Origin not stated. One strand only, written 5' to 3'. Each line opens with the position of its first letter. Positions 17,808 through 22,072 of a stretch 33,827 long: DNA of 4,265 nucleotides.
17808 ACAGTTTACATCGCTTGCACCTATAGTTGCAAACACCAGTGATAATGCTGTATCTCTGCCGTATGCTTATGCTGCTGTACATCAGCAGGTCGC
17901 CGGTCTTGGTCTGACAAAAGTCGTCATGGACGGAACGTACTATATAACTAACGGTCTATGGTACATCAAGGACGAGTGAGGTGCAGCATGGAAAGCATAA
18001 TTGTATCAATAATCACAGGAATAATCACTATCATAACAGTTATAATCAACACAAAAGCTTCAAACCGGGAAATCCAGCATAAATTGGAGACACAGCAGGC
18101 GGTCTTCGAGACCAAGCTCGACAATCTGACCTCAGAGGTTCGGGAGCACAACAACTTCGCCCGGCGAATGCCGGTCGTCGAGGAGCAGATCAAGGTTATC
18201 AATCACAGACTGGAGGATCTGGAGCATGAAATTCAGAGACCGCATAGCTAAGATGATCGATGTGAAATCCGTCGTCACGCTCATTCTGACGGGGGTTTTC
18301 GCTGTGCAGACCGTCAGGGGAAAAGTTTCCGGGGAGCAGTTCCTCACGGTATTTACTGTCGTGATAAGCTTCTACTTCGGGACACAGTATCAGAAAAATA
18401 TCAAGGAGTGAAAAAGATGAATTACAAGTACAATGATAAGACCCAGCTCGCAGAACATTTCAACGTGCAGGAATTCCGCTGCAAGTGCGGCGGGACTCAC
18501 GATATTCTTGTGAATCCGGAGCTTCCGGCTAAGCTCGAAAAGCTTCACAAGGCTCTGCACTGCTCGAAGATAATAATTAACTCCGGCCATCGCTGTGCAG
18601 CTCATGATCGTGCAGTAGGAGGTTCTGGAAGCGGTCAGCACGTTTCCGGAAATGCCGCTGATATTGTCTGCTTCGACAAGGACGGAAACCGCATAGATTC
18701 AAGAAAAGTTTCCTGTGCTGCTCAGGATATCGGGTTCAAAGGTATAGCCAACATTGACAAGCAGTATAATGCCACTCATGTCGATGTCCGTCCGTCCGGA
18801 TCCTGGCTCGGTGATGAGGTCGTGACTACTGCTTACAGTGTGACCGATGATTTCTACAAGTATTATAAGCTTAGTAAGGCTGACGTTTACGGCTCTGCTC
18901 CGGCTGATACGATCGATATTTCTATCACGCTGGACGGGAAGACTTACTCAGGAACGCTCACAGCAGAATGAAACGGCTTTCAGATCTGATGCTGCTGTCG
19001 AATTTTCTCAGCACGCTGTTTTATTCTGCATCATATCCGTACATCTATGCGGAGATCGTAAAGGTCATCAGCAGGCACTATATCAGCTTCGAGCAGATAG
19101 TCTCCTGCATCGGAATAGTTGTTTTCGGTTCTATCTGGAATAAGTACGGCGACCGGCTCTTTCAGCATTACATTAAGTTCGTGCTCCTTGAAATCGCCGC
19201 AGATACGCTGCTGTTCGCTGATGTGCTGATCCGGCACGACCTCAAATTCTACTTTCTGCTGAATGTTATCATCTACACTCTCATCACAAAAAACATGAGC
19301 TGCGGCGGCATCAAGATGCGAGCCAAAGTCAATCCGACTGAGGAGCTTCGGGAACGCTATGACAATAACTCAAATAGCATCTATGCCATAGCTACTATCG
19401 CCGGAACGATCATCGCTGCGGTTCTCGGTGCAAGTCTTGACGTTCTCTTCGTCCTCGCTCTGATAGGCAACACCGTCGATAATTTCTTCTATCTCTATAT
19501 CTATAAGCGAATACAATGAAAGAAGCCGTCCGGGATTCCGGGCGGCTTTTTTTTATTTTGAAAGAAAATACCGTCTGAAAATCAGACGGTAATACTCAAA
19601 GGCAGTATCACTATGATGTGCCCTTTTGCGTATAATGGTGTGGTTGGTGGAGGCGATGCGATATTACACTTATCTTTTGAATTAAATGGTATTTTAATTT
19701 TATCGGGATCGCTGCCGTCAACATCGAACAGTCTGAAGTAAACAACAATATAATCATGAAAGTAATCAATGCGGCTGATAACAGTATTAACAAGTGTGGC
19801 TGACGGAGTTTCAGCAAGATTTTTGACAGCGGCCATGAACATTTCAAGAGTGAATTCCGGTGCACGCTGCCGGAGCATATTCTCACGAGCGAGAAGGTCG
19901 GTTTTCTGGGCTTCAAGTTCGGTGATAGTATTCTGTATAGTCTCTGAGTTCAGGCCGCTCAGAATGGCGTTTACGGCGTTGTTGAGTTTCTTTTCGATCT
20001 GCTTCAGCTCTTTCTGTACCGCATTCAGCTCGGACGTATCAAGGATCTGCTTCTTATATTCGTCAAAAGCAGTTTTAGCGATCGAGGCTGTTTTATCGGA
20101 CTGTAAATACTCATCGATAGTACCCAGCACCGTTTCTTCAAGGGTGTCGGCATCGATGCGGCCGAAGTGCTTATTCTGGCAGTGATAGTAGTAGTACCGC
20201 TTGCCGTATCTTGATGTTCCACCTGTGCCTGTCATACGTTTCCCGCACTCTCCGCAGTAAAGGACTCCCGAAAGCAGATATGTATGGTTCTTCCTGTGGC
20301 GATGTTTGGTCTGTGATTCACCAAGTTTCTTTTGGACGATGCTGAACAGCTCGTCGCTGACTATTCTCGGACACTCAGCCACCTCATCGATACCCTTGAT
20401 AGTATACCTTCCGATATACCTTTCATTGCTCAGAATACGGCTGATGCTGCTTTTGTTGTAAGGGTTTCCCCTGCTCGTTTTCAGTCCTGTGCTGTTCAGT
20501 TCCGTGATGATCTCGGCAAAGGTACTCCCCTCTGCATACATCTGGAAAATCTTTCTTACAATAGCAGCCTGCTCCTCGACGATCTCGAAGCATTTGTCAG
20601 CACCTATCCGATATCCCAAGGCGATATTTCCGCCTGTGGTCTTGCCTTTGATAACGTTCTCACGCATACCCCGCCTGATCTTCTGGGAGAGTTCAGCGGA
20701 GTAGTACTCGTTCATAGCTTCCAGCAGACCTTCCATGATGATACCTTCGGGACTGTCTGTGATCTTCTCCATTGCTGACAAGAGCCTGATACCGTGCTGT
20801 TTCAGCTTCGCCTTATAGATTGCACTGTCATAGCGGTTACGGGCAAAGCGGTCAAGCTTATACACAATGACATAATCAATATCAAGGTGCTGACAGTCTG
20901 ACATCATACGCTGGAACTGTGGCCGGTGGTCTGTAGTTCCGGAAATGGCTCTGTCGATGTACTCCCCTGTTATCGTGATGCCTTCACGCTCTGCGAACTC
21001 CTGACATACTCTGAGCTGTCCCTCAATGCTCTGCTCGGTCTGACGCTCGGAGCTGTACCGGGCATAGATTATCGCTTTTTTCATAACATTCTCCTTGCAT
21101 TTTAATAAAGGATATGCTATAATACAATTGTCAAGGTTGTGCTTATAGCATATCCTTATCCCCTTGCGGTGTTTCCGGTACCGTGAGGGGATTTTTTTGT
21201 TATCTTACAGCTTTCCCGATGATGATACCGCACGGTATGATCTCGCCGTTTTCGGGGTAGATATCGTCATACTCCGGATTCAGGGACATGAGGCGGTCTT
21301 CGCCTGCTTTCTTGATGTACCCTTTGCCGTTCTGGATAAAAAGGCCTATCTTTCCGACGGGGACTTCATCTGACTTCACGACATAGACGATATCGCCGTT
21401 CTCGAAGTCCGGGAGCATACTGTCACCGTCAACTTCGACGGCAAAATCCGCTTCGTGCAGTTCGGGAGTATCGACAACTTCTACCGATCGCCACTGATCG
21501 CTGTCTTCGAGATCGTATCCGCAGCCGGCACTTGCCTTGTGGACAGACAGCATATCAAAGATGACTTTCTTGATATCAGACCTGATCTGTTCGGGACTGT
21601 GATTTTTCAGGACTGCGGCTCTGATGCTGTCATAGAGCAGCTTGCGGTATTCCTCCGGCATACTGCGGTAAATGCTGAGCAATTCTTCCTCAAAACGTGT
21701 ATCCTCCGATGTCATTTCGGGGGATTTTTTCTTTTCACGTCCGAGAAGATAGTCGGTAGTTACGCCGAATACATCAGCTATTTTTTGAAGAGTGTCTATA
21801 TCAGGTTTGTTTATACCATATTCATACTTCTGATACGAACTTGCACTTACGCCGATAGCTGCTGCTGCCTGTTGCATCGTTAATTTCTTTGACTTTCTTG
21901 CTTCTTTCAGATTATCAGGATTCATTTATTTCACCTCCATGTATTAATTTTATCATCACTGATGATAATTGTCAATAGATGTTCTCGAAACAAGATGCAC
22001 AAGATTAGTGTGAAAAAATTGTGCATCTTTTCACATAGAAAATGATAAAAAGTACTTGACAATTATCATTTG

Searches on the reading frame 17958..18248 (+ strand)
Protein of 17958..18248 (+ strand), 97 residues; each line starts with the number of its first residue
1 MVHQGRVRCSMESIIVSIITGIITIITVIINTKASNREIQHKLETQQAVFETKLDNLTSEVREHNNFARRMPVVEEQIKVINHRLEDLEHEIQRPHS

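Call 35: search_protein_families(library=pfam, proteins=[window:17958-18248:+], max_evalue=10)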
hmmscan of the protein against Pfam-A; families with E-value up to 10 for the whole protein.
window:17958-18248:+ (97 aa): 11 families
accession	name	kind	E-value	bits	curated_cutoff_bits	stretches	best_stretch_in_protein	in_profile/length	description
PF24073.1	DUF7365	-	0.00084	19.9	27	1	12-93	10-95/101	Coiled-coil region of unknown function (DUF7365)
PF05388.16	Carbpep_Y_N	-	0.035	14.9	25.8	1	10-92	4-80/127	Carboxypeptidase Y pro-peptide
PF06691.16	DUF1189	-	0.039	13.9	28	1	14-62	30-78/244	Protein of unknown function (DUF1189)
PF18595.6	Nuf2_DHR10-like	-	0.065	13.7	28.4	1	40-92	49-101/117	Nuf2, DHR10-like domain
PF21037.2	CCDC138_cc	-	0.079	13.4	27.1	1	38-58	29-49/59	Coiled-coil-domain-containing protein 138, coiled-coil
PF10805.13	DUF2730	-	0.085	13.4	24.9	1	13-91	8-92/102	Protein of unknown function (DUF2730)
PF03113.19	RSV_NS2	-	0.088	13.3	27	1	9-52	21-61/124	Respiratory synctial virus non-structural protein NS2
PF23991.1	DUF7310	-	0.09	13.7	40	1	54-93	13-54/83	Coiled-coil region of unknown function (DUF7310)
PF23828.1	DUF7198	-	0.12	12.2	27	1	13-75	2-64/236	Family of unknown function (DUF7198)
PF14584.11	DUF4446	-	0.19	12.2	27.4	1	16-87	5-77/150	Protein of unknown function (DUF4446)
PF16526.10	CLZ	-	0.34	11.8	26.7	1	41-91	20-71/71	C-terminal leucine zipper domain of cyclic nucleotide-gated channels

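Call 36: search_protein_families(library=phrogs, proteins=[window:17958-18248:+], max_evalue=0.001)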
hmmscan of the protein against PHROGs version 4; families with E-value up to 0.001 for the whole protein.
window:17958-18248:+ (97 aa): 2 families
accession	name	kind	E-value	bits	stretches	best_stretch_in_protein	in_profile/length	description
phrog_1863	-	unknown function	6.6e-15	55.8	1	12-93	4-96/97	-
phrog_736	-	unknown function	0.00014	22.9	1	14-93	18-99/112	-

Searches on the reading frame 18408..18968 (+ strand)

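Call 8: search_protein_families(library=pfam, proteins=[window:18408-18968:+], max_evalue=0.001)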
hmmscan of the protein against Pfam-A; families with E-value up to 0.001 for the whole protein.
window:18408-18968:+ (187 aa): 1 family
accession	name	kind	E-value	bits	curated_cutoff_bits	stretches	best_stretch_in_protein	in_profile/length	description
PF08291.16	Peptidase_M15_3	-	5.1e-16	59.2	23.2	1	17-112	2-100/108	Peptidase M15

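Call 36: search_protein_families(library=phrogs, proteins=[window:18408-18968:+], max_evalue=0.001)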
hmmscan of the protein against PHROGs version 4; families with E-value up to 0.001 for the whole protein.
window:18408-18968:+ (187 aa): 4 families
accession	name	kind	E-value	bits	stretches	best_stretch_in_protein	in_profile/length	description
phrog_894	-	lysis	5.5e-25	89.2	1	3-135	35-168/389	endolysin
phrog_17373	-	other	9.7e-14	52.6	1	25-145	27-139/224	peptidase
phrog_2649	-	lysis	0.00016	22.6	1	58-132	53-132/261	endolysin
phrog_28234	-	lysis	0.00067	19.8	1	27-84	264-319/372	endolysin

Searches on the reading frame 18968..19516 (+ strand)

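Call 8: search_protein_families(library=pfam, proteins=[window:18968-19516:+], max_evalue=0.001)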
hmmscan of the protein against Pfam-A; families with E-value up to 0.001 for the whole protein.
window:18968-19516:+ (183 aa): 0 families

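Call 35: search_protein_families(library=pfam, proteins=[window:18968-19516:+], max_evalue=10)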
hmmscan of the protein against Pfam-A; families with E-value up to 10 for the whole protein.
window:18968-19516:+ (183 aa): 2 families
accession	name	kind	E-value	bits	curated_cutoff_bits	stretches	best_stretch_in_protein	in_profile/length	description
PF16080.10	Phage_holin_2_3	-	1.2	9.7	28.8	0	145-181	10-47/56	Bacteriophage holin family HP1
PF00584.25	SecE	-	3.6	8.1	22.7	1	139-162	25-48/55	SecE/Sec61-gamma subunits of protein translocation complex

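Call 36: search_protein_families(library=phrogs, proteins=[window:18968-19516:+], max_evalue=0.001)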
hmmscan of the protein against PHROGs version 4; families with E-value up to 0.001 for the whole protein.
window:18968-19516:+ (183 aa): 0 families

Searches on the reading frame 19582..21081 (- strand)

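Call 8: search_protein_families(library=pfam, proteins=[window:19582-21081:-], max_evalue=0.001)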
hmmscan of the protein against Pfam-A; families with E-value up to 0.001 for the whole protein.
window:19582-21081:- (499 aa): 3 families
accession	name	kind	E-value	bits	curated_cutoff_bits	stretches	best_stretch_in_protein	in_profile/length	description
PF00239.26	Resolvase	-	8.8e-33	113.9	23.3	1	3-147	1-144/145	Resolvase, N terminal domain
PF07508.19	Recombinase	-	8e-22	77.9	21.1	1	169-254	1-100/102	Recombinase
PF13408.12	Zn_ribbon_recom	-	4.8e-12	46.5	25.3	1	269-321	1-56/58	Recombinase zinc beta ribbon domain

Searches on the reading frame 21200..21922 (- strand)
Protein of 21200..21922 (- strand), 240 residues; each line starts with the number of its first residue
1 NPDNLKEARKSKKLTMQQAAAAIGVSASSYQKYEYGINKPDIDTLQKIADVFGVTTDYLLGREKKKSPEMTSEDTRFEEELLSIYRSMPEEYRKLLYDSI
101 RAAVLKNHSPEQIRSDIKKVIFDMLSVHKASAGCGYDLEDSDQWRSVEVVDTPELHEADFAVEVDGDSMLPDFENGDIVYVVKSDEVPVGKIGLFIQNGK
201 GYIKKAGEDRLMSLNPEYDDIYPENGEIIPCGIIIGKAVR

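Call 9: search_protein_families(library=pfam, proteins=[window:21200-21922:-], max_evalue=0.001)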
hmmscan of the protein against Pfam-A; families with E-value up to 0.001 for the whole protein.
window:21200-21922:- (240 aa): 5 families
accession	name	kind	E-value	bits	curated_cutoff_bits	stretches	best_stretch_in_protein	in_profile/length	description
PF01381.28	HTH_3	-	2.5e-18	66.3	23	1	5-59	1-55/55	Helix-turn-helix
PF00717.28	Peptidase_S24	-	2.6e-14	53.4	23.3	1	131-228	7-109/116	Peptidase S24-like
PF12844.13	HTH_19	-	2e-09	37.6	30.2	1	4-60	3-59/64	Helix-turn-helix domain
PF13560.12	HTH_31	-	4.1e-08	33.8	27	1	5-56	6-58/64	Helix-turn-helix domain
PF13443.12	HTH_26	-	0.00013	22.6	22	1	4-63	1-61/63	Cro/C1-type HTH DNA-binding domain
